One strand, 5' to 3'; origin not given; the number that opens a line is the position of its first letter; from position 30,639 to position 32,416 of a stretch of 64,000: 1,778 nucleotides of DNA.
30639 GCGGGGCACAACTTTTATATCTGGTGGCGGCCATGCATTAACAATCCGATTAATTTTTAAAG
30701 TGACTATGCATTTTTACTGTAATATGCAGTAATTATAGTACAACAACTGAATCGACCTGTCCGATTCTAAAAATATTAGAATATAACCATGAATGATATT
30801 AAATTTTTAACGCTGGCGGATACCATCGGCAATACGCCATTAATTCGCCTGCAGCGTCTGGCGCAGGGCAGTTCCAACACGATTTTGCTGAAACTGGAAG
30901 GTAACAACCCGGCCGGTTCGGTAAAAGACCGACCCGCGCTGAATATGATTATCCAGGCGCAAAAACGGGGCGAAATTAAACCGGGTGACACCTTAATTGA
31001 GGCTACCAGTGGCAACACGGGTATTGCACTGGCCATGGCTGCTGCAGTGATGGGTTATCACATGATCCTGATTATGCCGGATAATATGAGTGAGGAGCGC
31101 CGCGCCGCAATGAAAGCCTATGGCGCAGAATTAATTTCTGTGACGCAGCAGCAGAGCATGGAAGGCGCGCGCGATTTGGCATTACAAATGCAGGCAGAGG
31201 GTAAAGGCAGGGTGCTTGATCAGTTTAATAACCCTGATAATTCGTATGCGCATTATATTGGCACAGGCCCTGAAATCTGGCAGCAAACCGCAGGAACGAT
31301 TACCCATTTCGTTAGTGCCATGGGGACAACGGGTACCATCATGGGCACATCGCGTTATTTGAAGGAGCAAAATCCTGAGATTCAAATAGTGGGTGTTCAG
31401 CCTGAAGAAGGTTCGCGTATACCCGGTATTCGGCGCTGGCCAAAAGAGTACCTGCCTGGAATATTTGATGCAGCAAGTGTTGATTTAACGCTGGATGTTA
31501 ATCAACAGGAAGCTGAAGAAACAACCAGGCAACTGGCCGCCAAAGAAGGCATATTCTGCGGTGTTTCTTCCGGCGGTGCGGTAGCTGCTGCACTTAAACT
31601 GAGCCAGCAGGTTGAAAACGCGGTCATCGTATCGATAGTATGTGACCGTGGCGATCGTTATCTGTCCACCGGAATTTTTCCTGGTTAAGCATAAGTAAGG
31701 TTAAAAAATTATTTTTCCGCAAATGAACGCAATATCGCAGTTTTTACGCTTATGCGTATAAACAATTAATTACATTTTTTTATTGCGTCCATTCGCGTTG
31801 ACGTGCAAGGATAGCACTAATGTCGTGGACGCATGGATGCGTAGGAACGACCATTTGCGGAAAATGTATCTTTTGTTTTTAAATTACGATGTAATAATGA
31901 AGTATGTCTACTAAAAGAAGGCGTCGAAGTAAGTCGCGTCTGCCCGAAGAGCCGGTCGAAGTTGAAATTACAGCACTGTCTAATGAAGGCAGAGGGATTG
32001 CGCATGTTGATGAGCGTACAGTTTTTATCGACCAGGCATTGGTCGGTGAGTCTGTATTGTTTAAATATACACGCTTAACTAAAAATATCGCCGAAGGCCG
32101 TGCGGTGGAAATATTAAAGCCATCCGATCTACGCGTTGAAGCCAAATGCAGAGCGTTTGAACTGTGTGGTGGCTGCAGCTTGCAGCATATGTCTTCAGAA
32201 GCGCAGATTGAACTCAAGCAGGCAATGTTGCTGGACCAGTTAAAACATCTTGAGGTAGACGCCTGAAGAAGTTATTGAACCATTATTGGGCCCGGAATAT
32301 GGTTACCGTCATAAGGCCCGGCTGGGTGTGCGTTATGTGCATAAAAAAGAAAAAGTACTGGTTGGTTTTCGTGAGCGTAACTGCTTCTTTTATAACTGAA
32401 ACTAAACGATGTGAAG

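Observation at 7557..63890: Family-level pattern: post-stop-codon dyad elements whose arms are locus-specific periodic low-complexity sequences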

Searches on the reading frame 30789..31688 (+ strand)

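Call 61: search_protein_families(library=pfam, proteins=[window:30789-31688:+], max_evalue=0.00001)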
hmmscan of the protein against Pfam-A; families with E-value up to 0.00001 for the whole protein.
window:30789-31688:+ (299 aa): 1 family
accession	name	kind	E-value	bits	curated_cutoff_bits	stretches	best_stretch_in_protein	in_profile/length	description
PF00291.31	PALP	-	2.3e-75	254.1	35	1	11-286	3-295/295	Pyridoxal-phosphate dependent enzyme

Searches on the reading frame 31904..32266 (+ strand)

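Call 61: search_protein_families(library=pfam, proteins=[window:31904-32266:+], max_evalue=0.00001)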
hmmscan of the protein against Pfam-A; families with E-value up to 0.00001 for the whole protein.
window:31904-32266:+ (120 aa): 1 family
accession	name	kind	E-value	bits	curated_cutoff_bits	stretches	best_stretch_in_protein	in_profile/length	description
PF01938.26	TRAM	-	7.8e-08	32.5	21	1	18-68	8-61/61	TRAM domain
